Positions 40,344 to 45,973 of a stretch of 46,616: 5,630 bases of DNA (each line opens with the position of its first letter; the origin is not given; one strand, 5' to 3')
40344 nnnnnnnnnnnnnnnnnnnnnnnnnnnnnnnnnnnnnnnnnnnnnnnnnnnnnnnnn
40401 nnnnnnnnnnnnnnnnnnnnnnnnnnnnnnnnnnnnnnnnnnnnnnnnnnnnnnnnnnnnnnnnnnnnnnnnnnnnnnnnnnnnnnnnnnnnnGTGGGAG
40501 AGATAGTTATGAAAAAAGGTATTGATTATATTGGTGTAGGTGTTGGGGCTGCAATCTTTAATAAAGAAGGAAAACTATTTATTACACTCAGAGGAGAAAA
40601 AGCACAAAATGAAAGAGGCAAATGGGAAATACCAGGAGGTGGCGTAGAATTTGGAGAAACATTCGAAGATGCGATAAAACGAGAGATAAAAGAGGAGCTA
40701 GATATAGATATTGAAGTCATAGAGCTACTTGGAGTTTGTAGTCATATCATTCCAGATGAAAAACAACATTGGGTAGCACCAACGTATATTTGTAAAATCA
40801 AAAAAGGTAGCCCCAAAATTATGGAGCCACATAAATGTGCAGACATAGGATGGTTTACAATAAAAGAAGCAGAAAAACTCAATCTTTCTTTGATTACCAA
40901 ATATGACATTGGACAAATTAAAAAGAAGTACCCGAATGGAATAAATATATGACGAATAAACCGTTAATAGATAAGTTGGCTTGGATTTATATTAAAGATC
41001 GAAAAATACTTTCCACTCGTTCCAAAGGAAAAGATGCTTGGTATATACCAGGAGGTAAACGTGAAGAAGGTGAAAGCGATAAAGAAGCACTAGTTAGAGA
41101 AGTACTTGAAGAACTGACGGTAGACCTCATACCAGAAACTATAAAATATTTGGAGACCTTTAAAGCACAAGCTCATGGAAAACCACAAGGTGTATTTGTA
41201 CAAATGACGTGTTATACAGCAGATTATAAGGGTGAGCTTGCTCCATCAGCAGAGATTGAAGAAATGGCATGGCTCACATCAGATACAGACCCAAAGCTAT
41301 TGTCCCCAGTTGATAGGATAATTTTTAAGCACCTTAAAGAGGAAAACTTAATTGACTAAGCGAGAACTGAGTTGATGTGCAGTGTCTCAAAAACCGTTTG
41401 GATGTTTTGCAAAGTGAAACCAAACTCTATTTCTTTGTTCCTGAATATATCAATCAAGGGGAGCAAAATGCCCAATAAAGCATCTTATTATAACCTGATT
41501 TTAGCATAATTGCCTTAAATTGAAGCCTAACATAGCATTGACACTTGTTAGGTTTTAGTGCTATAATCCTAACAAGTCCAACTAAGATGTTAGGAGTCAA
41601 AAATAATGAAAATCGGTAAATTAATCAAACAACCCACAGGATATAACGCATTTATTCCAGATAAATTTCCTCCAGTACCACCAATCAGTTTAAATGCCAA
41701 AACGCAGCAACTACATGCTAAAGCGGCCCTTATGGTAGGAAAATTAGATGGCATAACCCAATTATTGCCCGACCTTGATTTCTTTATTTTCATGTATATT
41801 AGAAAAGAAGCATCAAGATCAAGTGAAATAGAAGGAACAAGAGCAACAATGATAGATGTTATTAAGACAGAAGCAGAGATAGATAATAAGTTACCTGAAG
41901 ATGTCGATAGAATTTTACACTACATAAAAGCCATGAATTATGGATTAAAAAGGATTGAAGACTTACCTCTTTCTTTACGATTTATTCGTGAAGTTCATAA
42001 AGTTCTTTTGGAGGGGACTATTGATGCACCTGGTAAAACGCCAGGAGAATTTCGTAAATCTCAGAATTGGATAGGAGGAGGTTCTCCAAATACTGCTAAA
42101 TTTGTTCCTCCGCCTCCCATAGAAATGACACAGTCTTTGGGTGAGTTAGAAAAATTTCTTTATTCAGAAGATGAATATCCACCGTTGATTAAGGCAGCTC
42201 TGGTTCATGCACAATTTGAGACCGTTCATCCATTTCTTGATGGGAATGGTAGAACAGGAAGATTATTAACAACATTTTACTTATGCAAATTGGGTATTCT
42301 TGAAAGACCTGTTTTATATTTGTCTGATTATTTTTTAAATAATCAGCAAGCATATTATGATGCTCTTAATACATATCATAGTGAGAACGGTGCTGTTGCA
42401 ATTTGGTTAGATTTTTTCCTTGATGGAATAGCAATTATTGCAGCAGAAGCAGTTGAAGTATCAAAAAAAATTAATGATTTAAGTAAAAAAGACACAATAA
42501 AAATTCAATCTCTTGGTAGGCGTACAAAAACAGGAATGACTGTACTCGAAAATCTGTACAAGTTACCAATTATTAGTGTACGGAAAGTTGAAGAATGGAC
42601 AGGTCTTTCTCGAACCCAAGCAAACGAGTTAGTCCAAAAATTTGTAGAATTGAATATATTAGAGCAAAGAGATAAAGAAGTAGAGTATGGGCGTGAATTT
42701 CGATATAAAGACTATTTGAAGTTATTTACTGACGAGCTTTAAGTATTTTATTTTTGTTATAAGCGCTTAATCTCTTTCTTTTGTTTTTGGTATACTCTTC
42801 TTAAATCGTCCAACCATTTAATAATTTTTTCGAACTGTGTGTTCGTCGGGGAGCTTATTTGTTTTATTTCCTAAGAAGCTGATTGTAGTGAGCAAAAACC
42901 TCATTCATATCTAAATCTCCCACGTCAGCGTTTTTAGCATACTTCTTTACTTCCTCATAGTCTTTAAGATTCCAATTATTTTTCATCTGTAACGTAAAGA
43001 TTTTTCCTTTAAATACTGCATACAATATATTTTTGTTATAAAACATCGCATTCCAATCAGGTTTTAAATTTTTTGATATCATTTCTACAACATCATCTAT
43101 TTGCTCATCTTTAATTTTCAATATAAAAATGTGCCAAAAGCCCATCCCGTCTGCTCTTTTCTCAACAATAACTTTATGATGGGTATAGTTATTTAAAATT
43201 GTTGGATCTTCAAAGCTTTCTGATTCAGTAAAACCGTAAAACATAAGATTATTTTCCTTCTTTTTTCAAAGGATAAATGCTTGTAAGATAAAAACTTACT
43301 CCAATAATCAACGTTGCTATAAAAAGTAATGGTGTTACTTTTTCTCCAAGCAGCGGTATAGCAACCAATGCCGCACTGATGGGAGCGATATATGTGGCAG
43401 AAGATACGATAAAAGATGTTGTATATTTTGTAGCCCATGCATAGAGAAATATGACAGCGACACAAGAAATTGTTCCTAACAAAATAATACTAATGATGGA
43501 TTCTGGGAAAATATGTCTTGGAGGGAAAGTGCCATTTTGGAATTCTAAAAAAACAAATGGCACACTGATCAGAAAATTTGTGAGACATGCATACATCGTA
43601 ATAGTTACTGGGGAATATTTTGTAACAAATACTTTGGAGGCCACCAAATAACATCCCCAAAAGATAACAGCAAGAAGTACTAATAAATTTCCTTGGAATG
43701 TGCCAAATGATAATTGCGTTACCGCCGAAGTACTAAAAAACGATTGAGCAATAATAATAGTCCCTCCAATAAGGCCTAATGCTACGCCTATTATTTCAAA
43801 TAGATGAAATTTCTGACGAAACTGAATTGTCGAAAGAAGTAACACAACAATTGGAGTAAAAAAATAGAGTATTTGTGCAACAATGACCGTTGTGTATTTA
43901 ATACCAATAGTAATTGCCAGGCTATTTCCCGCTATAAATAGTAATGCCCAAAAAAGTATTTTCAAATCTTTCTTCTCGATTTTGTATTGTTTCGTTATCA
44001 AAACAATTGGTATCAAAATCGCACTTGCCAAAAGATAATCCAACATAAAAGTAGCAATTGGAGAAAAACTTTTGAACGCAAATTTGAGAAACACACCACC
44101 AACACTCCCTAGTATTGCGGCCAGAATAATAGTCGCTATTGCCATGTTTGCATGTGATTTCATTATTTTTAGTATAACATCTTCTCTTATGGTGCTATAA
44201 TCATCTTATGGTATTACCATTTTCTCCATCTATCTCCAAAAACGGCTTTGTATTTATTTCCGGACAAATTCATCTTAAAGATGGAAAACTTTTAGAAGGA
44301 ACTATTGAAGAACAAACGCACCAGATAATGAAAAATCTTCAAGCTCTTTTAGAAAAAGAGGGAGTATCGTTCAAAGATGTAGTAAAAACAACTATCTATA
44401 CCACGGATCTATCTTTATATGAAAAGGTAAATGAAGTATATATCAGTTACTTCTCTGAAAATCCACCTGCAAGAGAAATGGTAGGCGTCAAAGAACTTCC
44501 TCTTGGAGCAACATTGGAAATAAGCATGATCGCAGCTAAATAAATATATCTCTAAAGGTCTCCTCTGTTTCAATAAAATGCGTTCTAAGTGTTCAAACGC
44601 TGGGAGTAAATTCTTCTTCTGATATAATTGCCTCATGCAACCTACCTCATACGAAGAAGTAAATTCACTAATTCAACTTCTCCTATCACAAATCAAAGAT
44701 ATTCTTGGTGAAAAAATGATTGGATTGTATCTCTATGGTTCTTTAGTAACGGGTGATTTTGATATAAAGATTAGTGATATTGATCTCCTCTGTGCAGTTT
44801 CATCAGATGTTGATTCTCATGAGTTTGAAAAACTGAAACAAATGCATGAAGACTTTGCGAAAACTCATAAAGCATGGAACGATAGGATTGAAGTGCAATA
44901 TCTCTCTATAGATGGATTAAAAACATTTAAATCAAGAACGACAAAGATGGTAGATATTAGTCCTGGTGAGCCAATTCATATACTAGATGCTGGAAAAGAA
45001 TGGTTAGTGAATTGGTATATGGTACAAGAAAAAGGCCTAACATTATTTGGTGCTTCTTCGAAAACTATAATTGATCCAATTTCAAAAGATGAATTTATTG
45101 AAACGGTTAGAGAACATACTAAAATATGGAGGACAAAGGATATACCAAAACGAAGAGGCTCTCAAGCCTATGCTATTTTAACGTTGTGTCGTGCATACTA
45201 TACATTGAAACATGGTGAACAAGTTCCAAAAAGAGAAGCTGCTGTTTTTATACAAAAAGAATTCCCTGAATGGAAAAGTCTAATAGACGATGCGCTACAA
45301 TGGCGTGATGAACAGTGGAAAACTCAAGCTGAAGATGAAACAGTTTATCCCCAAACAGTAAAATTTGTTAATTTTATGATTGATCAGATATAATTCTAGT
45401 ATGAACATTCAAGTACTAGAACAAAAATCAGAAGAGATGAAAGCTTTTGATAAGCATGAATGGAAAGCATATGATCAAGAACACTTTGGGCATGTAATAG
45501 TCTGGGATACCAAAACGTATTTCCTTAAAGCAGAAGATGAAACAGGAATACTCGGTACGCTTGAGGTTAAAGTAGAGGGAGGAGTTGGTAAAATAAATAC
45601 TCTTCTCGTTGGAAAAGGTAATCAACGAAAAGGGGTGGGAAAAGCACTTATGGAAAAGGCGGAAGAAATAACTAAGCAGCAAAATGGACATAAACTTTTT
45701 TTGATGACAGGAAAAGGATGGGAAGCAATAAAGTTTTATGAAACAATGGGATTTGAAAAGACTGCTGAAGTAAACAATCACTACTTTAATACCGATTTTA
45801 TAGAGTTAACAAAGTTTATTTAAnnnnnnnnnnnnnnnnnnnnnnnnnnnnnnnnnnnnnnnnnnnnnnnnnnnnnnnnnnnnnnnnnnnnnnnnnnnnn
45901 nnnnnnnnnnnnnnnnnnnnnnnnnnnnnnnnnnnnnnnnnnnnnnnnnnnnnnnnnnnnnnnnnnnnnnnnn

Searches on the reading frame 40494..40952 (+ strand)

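Call 45: search_protein_families(library=pfam, proteins=[window:40494-40952:+], max_evalue=0.001)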
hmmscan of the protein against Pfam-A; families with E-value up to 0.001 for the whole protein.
window:40494-40952:+ (152 aa): 2 families
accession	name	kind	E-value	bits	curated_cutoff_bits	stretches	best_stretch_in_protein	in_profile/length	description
PF00293.34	NUDIX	-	5.6e-21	75.4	21.1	1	15-129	4-121/134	NUDIX domain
PF14815.12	NUDIX_4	-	1.8e-07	31.3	35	1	19-132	3-104/113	NUDIX domain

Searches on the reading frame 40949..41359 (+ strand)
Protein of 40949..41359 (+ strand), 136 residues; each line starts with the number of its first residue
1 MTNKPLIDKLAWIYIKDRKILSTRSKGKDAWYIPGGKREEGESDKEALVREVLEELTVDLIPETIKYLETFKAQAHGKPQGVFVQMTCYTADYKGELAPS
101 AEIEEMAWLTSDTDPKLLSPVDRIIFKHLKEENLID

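Call 45: search_protein_families(library=pfam, proteins=[window:40949-41359:+], max_evalue=0.001)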
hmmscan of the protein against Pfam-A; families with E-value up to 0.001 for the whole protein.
window:40949-41359:+ (136 aa): 1 family
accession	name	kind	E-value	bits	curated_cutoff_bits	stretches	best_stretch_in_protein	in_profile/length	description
PF00293.34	NUDIX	-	1.9e-13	51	21.1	1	15-112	10-116/134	NUDIX domain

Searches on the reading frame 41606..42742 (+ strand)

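Call 45: search_protein_families(library=pfam, proteins=[window:41606-42742:+], max_evalue=0.001)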
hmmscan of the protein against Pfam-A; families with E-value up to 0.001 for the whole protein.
window:41606-42742:+ (378 aa): 2 families
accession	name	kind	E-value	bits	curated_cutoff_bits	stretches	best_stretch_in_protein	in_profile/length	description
PF13784.11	Fic_N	-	1.3e-21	76.8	26.7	1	36-114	3-81/82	Fic/DOC family N-terminal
PF02661.23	Fic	-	6.6e-21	75.4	24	1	121-226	1-93/93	Fic/DOC family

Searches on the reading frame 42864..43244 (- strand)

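Call 45: search_protein_families(library=pfam, proteins=[window:42864-43244:-], max_evalue=0.001)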
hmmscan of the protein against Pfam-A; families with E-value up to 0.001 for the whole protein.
window:42864-43244:- (126 aa): 0 families

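Call 73: search_protein_families(library=pfam, proteins=[window:42864-43244:-], max_evalue=1)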
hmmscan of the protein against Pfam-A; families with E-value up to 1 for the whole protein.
window:42864-43244:- (126 aa): 1 family
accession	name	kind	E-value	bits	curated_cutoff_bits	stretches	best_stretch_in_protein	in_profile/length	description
PF19231.4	DUF5884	-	0.016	15.8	27.5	1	41-101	8-66/155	Family of unknown function (DUF5884)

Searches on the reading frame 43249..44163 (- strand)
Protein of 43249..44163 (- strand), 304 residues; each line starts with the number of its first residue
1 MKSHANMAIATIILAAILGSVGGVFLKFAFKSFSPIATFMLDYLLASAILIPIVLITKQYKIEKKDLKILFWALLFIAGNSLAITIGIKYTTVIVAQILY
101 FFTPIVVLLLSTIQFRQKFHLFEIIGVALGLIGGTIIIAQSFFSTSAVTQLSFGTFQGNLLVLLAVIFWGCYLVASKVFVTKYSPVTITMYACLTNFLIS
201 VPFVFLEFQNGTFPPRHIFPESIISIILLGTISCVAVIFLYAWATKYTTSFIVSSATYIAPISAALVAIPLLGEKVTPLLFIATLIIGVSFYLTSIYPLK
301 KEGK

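Call 45: search_protein_families(library=pfam, proteins=[window:43249-44163:-], max_evalue=0.001)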
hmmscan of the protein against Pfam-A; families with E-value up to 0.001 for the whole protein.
window:43249-44163:- (304 aa): 1 family
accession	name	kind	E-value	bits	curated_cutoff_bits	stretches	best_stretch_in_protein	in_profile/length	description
PF00892.27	EamA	-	2.8e-35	122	28.2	2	158-295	3-134/135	EamA-like transporter family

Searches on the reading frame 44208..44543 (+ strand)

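Call 46: search_protein_families(library=pfam, proteins=[window:44208-44543:+], max_evalue=0.001)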
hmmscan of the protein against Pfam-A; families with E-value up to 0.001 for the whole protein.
window:44208-44543:+ (111 aa): 1 family
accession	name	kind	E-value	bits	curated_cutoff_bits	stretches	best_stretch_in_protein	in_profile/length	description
PF01042.26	Ribonuc_L-PSP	-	2.3e-32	112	27.3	1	4-110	10-120/121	Endoribonuclease L-PSP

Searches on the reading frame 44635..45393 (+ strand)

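Call 46: search_protein_families(library=pfam, proteins=[window:44635-45393:+], max_evalue=0.001)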
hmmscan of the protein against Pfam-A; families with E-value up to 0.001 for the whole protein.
window:44635-45393:+ (252 aa): 3 families
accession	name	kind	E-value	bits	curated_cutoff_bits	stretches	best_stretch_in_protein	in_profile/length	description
PF13427.11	AadA_C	-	4.3e-14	53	22.2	1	145-250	2-102/103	Aminoglycoside adenylyltransferase, C-terminal domain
PF01909.29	NTP_transf_2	-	1.3e-06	29.1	21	1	18-80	2-66/93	Nucleotidyltransferase domain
PF18765.7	Polbeta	-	0.00022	21.8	26.9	1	19-74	2-58/93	Polymerase beta, Nucleotidyltransferase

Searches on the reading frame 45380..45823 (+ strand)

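Call 46: search_protein_families(library=pfam, proteins=[window:45380-45823:+], max_evalue=0.001)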
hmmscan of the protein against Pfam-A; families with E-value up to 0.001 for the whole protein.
window:45380-45823:+ (147 aa): 6 families
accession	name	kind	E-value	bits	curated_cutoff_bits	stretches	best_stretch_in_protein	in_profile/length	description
PF13673.13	Acetyltransf_10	-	4.7e-14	52.9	23.6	1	30-131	15-113/128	Acetyltransferase (GNAT) domain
PF00583.31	Acetyltransf_1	-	1.3e-12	48.4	20.7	1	29-125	14-116/116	Acetyltransferase (GNAT) family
PF13508.13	Acetyltransf_7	-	7e-12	46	27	1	47-127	4-84/84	Acetyltransferase (GNAT) domain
PF08445.16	FR47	-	2.3e-05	24.7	22.1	1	69-129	21-81/86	FR47-like protein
PF13420.13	Acetyltransf_4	-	4.5e-05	24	24.3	1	27-136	28-145/155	Acetyltransferase (GNAT) domain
PF12568.14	PanZ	-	6.7e-05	22.8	22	1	27-125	21-114/128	Acetyltransferase (GNAT) domain, PanZ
